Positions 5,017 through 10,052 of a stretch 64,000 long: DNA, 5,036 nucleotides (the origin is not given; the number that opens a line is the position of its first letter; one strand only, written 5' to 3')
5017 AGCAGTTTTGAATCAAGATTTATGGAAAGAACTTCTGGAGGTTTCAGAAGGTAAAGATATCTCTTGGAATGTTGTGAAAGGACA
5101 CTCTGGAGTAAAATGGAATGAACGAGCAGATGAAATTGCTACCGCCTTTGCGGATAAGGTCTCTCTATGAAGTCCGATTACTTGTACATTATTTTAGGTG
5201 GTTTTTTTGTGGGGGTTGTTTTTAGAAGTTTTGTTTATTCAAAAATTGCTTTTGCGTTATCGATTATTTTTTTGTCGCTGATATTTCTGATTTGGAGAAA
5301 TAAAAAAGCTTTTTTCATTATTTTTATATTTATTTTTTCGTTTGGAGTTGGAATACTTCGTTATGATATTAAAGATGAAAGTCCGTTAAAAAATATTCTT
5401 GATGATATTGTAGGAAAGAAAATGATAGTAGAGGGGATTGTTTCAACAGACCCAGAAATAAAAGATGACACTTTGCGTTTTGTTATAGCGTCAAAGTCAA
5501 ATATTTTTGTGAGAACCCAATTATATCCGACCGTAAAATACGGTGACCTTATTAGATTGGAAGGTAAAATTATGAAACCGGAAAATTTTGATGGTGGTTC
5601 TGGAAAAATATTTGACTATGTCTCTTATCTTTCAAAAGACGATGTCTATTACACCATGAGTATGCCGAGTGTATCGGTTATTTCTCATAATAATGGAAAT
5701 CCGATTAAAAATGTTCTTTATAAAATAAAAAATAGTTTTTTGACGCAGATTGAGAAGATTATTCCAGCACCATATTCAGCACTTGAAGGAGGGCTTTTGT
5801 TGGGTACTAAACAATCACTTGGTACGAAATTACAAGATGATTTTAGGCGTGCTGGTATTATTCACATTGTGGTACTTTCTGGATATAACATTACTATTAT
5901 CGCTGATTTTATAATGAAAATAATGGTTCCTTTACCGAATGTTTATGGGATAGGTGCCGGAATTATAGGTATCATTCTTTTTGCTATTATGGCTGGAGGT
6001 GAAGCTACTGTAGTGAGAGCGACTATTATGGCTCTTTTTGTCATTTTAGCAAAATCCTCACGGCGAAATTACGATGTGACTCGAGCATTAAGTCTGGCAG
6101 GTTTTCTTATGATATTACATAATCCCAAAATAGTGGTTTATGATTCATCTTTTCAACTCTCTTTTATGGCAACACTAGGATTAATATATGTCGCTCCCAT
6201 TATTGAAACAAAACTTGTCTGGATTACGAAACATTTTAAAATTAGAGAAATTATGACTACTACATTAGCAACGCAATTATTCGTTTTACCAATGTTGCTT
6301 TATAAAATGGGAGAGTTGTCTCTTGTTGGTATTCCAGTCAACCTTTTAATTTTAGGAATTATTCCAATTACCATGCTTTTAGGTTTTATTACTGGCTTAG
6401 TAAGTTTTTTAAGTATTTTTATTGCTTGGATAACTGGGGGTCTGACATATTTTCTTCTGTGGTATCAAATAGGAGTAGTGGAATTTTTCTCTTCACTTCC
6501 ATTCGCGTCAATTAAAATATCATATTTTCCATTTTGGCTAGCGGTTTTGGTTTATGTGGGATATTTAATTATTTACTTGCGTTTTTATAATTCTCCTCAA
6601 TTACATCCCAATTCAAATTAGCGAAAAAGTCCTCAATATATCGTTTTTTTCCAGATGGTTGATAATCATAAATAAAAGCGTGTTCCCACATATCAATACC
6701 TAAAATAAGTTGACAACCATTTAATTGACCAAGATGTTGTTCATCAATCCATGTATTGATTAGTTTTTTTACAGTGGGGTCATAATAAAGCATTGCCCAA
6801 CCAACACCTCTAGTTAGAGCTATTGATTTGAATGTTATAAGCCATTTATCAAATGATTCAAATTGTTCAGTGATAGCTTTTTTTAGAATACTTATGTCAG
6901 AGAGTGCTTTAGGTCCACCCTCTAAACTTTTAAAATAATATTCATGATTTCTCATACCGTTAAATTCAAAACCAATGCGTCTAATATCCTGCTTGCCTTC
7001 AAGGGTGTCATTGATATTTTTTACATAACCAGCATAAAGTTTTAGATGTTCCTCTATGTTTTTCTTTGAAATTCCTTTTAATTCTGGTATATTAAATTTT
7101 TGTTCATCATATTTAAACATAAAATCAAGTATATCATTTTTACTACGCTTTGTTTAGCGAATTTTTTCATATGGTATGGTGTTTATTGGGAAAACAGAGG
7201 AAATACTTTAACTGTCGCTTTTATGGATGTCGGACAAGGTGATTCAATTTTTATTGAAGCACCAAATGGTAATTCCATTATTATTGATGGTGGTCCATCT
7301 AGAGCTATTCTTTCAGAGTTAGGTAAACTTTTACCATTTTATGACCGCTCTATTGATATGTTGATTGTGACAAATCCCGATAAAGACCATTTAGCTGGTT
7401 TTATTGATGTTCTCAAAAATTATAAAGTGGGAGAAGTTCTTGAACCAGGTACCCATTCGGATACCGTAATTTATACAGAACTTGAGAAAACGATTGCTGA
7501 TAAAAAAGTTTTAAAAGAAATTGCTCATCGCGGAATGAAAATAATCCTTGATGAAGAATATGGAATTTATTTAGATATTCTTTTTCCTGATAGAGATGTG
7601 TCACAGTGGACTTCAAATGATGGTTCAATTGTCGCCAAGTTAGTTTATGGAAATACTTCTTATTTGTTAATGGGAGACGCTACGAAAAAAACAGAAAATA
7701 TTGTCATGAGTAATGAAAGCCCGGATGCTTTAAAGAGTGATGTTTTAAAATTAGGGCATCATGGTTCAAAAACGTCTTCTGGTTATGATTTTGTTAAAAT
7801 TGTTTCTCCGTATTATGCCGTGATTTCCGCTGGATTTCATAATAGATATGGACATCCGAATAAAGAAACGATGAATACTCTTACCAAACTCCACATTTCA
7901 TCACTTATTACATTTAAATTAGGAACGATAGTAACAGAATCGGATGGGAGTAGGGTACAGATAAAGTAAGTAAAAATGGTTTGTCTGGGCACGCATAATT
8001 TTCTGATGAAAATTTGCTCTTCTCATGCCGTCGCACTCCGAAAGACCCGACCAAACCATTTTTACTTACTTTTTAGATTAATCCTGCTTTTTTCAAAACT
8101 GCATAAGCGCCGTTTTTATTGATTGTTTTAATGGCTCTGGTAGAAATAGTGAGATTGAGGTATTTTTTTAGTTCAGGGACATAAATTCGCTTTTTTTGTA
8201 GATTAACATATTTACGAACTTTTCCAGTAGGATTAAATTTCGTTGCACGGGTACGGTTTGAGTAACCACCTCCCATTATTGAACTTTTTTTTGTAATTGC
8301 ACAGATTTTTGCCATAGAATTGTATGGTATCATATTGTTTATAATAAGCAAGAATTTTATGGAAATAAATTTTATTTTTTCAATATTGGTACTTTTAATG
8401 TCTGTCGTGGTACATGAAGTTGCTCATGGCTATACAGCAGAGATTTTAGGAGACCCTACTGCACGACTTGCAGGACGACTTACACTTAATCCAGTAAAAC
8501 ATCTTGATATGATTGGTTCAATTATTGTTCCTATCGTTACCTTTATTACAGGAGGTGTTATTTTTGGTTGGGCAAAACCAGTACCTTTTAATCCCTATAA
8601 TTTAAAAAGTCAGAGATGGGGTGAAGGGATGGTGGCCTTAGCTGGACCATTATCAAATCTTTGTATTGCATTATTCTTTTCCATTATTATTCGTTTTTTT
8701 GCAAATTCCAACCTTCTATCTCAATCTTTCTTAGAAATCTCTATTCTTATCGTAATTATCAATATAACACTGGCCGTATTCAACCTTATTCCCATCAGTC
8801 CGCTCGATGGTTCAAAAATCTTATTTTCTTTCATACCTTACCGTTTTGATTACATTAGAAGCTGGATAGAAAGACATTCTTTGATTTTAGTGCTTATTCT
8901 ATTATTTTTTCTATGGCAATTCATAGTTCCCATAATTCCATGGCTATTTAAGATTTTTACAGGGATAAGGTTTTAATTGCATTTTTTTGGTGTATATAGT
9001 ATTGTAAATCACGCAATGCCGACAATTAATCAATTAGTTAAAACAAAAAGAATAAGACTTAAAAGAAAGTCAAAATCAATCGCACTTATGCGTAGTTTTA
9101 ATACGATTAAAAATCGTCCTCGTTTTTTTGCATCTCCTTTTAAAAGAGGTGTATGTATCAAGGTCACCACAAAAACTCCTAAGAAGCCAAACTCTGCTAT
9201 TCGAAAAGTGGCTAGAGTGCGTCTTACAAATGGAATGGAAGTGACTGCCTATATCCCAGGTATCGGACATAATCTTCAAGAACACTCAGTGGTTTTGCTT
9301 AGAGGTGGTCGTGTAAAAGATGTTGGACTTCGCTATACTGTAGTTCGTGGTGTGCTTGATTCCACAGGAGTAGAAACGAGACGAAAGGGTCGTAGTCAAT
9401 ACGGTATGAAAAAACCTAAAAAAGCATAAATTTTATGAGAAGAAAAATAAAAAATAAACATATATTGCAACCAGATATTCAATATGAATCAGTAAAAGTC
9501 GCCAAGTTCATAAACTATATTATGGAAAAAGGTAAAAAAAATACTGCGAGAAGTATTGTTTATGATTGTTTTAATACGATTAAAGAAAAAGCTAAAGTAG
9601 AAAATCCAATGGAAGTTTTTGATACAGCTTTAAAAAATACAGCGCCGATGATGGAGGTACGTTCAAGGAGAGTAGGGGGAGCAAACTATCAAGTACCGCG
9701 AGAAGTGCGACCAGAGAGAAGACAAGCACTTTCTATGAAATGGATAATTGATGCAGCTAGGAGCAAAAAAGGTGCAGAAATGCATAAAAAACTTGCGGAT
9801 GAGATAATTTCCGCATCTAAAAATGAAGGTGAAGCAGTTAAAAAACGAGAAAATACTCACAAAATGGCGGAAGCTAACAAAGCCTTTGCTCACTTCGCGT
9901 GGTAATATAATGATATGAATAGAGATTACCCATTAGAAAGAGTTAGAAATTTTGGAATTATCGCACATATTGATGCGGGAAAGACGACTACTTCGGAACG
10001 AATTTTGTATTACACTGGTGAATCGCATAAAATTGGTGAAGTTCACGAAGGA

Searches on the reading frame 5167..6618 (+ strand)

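Call 83: search_protein_families(library=pfam, proteins=[window:5167-6618:+], max_evalue=0.00001)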
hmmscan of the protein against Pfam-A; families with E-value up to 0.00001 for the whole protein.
window:5167-6618:+ (484 aa): 2 families
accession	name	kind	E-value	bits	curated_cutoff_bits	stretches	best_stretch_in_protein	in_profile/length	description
PF03772.21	Competence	-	6e-48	164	23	1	210-471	1-265/270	Competence protein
PF13567.11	DUF4131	-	6.1e-17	62.2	31.6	1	28-170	11-163/165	Domain of unknown function (DUF4131)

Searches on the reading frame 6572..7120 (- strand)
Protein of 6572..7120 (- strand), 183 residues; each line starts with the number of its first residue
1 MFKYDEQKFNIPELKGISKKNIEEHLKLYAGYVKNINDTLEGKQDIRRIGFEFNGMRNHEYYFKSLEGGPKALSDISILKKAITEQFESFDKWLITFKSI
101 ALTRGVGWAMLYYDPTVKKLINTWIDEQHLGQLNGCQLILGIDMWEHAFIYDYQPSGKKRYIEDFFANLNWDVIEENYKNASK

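Call 83: search_protein_families(library=pfam, proteins=[window:6572-7120:-], max_evalue=0.00001)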
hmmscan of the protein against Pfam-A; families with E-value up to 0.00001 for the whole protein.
window:6572-7120:- (183 aa): 1 family
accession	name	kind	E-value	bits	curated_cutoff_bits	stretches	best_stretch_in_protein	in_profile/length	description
PF02777.23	Sod_Fe_C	-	7.5e-23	81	20.9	1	79-177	5-102/102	Iron/manganese superoxide dismutases, C-terminal domain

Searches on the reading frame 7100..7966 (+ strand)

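Call 83: search_protein_families(library=pfam, proteins=[window:7100-7966:+], max_evalue=0.00001)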
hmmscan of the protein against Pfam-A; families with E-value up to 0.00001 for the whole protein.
window:7100-7966:+ (289 aa): 1 family
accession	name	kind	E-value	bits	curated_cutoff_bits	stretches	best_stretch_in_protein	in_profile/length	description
PF00753.33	Lactamase_B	-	9.1e-10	39.2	22.7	1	43-245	2-195/196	Metallo-beta-lactamase superfamily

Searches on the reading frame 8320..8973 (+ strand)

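Call 83: search_protein_families(library=pfam, proteins=[window:8320-8973:+], max_evalue=0.00001)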
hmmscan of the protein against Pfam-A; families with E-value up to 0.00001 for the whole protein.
window:8320-8973:+ (218 aa): 1 family
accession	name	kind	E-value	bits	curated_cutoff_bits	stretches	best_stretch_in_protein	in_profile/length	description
PF02163.28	Peptidase_M50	-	1.5e-15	57.6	27.2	2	131-176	153-198/221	Peptidase family M50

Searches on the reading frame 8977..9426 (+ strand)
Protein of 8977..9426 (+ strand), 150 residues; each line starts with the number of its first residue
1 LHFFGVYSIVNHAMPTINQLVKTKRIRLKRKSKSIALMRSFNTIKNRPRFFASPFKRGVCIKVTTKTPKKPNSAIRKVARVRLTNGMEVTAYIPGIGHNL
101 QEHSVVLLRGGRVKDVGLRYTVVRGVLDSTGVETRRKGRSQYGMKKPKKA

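Call 83: search_protein_families(library=pfam, proteins=[window:8977-9426:+], max_evalue=0.00001)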
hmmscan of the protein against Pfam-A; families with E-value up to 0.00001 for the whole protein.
window:8977-9426:+ (150 aa): 1 family
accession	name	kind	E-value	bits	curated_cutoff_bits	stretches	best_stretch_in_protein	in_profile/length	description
PF00164.32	Ribosom_S12_S23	-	4.3e-31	107.3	22.3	1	48-148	6-109/110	Ribosomal protein S12/S23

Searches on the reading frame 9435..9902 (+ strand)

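Call 83: search_protein_families(library=pfam, proteins=[window:9435-9902:+], max_evalue=0.00001)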
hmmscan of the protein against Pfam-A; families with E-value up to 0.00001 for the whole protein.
window:9435-9902:+ (156 aa): 1 family
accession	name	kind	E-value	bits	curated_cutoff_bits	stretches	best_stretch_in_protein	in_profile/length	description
PF00177.27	Ribosomal_S7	-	6.4e-58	195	24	1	1-149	1-148/148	Ribosomal protein S7p/S5e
